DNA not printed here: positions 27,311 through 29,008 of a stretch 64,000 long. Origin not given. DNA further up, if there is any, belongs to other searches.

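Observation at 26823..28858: NrfH-type quinol dehydrogenase paired with an octaheme HAO-family cytochrome instead of pentaheme NrfA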

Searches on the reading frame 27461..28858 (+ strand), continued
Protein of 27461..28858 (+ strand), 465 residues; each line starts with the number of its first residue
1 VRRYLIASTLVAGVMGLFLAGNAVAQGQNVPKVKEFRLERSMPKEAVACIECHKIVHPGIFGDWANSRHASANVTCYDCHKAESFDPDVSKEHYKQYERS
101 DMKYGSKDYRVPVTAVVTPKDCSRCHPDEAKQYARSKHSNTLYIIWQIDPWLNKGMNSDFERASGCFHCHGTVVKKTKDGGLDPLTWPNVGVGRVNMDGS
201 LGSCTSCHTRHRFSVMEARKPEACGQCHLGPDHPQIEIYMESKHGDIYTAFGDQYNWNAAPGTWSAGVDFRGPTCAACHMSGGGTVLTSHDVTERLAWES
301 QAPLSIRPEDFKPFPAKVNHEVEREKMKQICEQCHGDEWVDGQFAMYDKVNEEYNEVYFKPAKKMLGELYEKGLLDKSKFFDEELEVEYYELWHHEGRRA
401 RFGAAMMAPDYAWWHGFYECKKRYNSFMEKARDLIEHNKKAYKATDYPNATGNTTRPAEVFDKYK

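Call 18: search_solved_structures(query=A1, max_evalue=1, show_alignments=5)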
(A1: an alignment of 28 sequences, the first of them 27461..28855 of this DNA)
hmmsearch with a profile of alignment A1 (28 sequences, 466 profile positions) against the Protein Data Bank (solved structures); distinct sequences matched with E-value up to 1: 9.
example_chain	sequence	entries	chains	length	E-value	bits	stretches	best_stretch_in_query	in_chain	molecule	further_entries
4qo5_A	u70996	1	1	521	1e-54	189.4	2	44-298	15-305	Hypothetical multiheme protein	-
6h5l_A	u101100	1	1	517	1.6e-29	106.3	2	204-377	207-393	Similar to hydroxylamine oxidoreductase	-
1fgj_A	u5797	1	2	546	2.1e-23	86.2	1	195-378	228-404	HYDROXYLAMINE OXIDOREDUCTASE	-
4fas_A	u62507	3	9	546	2.2e-23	86.1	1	198-378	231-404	Hydroxylamine oxidoreductase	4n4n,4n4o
6m0p_A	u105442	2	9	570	3e-23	85.7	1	198-378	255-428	Aerobic hydroxylamine oxidoreductase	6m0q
4n4j_A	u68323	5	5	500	7.4e-19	71.2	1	204-284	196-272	hydroxylamine oxidoreductase | Similar to hydroxylamine oxidoreductase hao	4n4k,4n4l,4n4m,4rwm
6t5e_A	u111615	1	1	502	9.3e-17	64.3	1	205-284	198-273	Hydroxylamine oxidoreductase-like protein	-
6hif_G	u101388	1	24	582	3e-15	59.3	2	204-378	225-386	Hydrazine dehydrogenase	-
2ozy_A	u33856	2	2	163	0.22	13.6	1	49-87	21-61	Cytochrome c-type protein nrfB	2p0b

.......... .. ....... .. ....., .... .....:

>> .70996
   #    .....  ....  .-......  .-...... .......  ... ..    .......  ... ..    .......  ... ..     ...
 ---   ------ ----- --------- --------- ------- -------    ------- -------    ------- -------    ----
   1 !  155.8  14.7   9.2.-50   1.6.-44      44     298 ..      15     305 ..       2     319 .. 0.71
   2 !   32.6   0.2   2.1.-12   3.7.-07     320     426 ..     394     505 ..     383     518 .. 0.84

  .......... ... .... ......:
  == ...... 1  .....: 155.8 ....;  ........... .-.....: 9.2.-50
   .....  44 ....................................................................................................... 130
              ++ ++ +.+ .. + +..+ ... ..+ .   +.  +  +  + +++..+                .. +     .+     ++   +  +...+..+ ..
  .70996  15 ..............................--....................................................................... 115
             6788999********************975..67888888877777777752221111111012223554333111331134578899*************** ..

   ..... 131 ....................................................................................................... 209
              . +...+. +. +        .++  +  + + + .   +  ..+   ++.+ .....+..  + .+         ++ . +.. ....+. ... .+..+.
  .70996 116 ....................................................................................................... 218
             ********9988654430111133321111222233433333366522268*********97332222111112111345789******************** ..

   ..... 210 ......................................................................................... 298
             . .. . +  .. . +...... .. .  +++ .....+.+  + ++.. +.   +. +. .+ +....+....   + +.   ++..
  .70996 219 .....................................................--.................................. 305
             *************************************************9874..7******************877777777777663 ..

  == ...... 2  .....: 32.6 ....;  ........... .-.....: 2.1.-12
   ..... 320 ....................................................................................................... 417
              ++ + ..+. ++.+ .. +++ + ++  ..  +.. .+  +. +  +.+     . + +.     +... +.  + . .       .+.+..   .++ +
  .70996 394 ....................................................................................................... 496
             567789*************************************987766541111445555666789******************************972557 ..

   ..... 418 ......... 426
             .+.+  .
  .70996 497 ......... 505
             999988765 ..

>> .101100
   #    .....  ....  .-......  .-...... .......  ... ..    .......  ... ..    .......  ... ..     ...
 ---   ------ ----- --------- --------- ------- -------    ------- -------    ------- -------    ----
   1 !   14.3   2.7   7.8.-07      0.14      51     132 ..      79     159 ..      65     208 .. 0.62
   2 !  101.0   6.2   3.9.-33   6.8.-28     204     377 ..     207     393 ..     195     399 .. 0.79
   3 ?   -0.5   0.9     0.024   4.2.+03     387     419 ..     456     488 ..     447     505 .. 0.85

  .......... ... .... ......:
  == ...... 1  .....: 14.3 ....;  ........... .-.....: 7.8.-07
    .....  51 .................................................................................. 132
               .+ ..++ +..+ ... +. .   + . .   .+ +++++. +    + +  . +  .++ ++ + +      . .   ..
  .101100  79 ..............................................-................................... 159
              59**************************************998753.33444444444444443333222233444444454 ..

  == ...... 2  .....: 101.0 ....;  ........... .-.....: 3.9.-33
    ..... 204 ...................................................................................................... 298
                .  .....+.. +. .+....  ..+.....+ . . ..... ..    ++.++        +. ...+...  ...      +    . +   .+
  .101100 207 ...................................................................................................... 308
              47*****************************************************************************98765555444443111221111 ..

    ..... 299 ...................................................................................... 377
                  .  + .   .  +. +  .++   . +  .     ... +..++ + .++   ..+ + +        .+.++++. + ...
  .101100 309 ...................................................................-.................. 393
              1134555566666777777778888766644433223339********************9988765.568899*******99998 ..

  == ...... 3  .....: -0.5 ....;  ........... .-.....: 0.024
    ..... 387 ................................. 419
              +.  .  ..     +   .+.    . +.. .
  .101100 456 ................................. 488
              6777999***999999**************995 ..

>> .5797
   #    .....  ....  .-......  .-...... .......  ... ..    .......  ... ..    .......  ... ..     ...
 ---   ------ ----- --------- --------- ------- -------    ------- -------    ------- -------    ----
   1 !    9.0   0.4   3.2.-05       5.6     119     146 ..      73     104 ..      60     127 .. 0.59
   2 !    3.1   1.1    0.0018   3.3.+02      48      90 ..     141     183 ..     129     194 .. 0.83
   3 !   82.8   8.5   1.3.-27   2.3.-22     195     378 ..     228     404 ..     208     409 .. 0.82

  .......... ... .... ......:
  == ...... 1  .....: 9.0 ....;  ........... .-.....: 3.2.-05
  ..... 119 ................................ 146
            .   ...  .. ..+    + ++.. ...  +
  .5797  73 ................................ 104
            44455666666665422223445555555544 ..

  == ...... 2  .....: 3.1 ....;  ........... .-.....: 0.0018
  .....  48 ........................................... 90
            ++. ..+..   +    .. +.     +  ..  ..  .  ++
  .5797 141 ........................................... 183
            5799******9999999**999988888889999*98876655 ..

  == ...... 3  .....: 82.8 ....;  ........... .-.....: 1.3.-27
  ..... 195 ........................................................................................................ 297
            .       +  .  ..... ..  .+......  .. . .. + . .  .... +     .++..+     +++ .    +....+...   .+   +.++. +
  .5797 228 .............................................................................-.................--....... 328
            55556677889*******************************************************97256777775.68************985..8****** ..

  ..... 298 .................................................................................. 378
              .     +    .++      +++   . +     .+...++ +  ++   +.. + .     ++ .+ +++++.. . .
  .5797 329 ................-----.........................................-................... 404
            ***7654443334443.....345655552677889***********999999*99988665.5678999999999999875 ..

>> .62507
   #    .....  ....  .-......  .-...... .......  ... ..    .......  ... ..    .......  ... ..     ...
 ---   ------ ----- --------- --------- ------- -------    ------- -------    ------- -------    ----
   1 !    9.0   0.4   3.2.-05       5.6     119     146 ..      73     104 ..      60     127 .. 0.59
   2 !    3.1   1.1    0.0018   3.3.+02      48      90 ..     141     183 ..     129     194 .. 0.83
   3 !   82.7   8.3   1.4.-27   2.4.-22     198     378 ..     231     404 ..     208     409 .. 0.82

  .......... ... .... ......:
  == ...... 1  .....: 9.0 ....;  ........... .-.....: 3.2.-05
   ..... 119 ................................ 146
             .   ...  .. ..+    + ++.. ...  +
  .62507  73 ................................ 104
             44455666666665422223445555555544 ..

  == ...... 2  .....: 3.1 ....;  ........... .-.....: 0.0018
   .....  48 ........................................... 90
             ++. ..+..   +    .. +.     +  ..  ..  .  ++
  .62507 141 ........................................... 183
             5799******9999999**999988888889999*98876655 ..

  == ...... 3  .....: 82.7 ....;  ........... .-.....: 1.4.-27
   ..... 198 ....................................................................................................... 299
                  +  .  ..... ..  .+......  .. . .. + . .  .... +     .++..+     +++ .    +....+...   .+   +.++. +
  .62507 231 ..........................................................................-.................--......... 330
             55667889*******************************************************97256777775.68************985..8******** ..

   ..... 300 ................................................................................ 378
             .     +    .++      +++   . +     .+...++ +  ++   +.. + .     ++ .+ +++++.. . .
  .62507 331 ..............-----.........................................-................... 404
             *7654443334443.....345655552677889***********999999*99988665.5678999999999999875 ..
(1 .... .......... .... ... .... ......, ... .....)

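Call 28: search_protein_representatives(protein=window:27461-28858:+)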
Query: 465 residues. Proteins with E-value up to 0.001 (for the whole library): 1479; up to 1e-10: 793; up to 1e-30: 200. The best 150 are listed.
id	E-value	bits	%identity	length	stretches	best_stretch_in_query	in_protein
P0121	8.6e-220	747.1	66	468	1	7-462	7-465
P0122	2.8e-167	573.9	53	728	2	10-459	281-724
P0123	3.8e-143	494.3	55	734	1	46-442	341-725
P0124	8.1e-136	470.1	67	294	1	177-463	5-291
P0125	4.9e-126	437.9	50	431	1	23-423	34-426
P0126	2.0e-115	402.9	69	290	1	25-261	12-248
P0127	6.9e-115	401.1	48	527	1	45-428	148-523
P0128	1.8e-101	356.8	45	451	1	29-422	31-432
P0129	2.0e-97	343.5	49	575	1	26-432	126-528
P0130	5.4e-96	338.8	49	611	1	48-420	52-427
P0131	3.5e-94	332.8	47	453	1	44-433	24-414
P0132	5.0e-92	325.7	43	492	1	40-441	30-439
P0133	3.0e-90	319.8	42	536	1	7-441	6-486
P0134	5.1e-89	315.8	44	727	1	40-435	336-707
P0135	5.2e-89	315.7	44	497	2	46-309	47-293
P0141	1.2e-86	307.9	43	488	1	38-440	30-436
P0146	1.5e-84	301.1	45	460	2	161-427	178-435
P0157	7.3e-73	262.5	41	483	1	41-431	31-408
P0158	8.4e-73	262.3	40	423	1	18-430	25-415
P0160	4.0e-70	253.5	38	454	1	30-411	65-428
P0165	4.9e-66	240.0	44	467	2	192-426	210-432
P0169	1.1e-64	235.5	38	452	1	36-436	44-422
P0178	8.4e-60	219.4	35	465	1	40-439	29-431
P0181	1.7e-58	215.1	35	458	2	10-369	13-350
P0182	2.1e-58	214.8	35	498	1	48-438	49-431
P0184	4.2e-57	210.5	35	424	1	8-422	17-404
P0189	3.4e-54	200.9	39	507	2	46-318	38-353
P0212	5.3e-47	177.2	33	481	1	41-436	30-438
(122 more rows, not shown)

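Call 29: list_cluster_members(proteins=[P0121, P0125, P0128, P0131, P0132, P0141, P0157, P0169, P0178, P0212])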
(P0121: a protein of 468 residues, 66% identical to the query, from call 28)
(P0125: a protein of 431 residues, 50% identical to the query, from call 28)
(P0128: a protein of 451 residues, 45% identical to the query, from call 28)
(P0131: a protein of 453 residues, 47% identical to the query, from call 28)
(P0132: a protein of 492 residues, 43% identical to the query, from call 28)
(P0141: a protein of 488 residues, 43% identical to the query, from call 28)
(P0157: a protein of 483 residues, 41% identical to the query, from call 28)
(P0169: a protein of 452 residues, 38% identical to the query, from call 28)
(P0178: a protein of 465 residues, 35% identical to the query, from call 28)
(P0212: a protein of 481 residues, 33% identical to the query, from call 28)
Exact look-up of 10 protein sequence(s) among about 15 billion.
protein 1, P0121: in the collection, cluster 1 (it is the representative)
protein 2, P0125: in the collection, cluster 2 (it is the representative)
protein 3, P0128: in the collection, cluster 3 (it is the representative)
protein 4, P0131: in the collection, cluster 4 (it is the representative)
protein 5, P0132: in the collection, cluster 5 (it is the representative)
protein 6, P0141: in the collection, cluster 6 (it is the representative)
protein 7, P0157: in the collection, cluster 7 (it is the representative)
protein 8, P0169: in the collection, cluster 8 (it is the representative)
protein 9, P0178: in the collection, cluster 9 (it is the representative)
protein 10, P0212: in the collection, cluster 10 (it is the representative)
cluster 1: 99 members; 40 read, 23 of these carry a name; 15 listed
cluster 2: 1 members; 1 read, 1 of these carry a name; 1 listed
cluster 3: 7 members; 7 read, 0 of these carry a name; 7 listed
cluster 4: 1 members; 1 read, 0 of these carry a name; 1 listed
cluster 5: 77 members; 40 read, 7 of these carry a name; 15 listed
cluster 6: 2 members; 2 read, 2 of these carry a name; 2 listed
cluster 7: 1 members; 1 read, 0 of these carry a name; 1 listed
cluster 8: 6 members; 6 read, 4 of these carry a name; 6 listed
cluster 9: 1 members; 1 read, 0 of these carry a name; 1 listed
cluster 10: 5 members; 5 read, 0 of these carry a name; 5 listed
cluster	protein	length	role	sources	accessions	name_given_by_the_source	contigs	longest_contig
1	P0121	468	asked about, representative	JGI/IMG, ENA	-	hypothetical protein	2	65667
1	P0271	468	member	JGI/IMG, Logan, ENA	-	hydroxylamine dehydrogenase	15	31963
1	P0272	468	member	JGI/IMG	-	hydroxylamine dehydrogenase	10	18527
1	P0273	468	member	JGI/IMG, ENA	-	hydroxylamine dehydrogenase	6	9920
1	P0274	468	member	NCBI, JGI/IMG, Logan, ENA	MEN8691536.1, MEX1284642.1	MAG: multiheme c-type cytochrome [Desulfobacterales bacterium] | hypothetical protein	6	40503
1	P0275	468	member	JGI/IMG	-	hypothetical protein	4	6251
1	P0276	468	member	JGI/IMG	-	hydroxylamine dehydrogenase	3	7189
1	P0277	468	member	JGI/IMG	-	hypothetical protein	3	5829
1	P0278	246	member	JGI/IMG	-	hypothetical protein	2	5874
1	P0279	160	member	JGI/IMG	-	hypothetical protein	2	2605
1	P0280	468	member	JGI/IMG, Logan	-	hydroxylamine dehydrogenase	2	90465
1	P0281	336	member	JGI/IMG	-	hydroxylamine dehydrogenase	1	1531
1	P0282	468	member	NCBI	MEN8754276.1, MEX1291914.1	MAG: multiheme c-type cytochrome [Desulfobacterales bacterium]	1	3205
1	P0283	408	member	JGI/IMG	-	hypothetical protein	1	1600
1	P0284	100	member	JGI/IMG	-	hypothetical protein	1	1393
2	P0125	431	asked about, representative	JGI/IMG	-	hydroxylamine dehydrogenase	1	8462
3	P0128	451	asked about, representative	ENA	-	-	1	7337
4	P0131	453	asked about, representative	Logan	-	-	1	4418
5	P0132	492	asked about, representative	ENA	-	-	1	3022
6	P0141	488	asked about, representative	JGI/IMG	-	hypothetical protein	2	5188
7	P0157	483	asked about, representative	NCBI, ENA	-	-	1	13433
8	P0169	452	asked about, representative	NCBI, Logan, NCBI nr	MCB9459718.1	MAG: nitrate reductase [Anaerolineaceae bacterium] | nitrate reductase [Anaerolineaceae bacterium]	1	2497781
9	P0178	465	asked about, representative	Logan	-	-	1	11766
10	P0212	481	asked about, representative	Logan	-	-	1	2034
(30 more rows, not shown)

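Call 30: predict_structure(alignment_id=A1)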
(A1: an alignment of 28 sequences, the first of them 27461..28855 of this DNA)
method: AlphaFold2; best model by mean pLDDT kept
length: 465 residues; sequences in the alignment: 28
mean_pLDDT: 48.4   pTM: 0.45
mean pLDDT of the five models: 48.4, 48.2, 46.8, 45.1, 42.7
residues with pLDDT >= 90: 5; 70-90: 70; 50-70: 111; < 50: 279
segments of 3 or more residues with pLDDT < 50: 24-41, 56-80, 82-94, 111-292, 302-318, 407-415, 446-453, 463-465
pLDDT, mean of each block of 10 residues (from residue 1): 67 70 42 38 55 48 42 44 44 51 57 38 34 32 41 46 36 36 31 29 31 35 30 27 28 27 24 37 38 53 35 38 67 61 71 77 85 75 68 61 51 52 82 90 55 49 44
secondary structure, 60 per line:
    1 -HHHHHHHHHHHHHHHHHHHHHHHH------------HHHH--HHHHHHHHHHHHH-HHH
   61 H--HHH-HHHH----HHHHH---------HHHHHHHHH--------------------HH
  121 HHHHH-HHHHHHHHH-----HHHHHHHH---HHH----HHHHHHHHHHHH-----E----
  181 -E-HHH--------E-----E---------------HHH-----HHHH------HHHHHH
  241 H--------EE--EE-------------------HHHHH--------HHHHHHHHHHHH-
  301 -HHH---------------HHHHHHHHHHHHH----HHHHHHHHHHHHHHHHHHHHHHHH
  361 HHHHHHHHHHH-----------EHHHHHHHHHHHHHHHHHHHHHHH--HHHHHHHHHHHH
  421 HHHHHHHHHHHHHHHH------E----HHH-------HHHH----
elements in order: H2-25 H38-41 H44-56 H58-61 H68-71 H76-80 H90-98 H119-125 H127-135 H141-148 H159-170 H225-228 H235-241 H275-279 H288-299 H320-332 H337-371 H384-406 H409-436 H458-461

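Call 33: list_cluster_members(proteins=[P0181, P0182, P0184, P0165, P0158, P0146, P0160, P0122, P0123, P0189])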
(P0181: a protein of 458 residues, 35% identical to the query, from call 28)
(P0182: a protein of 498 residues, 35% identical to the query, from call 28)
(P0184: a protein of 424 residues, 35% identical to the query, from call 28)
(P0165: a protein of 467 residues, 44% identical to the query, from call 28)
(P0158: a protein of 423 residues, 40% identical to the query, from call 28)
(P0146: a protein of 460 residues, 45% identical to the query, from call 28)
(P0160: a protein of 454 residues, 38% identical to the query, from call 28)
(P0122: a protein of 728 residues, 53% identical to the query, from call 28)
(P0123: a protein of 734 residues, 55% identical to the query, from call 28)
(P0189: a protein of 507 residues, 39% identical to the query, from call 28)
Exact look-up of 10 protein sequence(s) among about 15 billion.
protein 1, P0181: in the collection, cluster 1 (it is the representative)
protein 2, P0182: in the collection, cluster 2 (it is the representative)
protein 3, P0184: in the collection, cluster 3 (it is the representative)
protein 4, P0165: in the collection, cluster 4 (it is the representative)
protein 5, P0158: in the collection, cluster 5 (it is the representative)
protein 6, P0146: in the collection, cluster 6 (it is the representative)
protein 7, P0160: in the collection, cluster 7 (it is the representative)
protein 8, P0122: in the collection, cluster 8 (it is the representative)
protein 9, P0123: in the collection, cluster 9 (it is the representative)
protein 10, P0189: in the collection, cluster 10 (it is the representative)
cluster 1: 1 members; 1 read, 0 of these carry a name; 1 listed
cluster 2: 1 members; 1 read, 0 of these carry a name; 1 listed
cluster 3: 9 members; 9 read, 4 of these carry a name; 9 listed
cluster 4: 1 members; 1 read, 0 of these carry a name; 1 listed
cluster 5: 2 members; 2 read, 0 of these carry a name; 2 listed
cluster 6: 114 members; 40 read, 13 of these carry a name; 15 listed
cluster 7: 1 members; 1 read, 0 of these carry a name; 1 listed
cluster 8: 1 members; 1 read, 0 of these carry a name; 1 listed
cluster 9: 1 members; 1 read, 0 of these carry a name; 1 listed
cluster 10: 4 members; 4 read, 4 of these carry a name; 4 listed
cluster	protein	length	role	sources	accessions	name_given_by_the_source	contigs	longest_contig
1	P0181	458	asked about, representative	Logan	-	-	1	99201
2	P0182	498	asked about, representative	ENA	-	-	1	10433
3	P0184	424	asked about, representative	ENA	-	-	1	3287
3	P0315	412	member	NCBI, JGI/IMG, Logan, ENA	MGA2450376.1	MAG: multiheme c-type cytochrome [Polyangiaceae bacterium] | hypothetical protein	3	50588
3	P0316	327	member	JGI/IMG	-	hypothetical protein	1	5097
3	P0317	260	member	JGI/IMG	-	hypothetical protein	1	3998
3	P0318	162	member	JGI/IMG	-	hypothetical protein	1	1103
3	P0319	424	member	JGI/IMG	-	-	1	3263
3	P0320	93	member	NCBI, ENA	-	-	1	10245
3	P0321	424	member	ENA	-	-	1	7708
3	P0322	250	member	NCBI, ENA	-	-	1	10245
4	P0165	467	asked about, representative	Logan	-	-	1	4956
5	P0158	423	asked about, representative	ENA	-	-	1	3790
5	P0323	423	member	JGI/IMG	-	-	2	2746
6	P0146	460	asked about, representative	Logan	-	-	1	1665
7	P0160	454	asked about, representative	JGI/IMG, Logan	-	-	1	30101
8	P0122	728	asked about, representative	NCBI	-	-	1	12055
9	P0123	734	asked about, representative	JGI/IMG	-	-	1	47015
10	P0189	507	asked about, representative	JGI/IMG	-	hydroxylamine dehydrogenase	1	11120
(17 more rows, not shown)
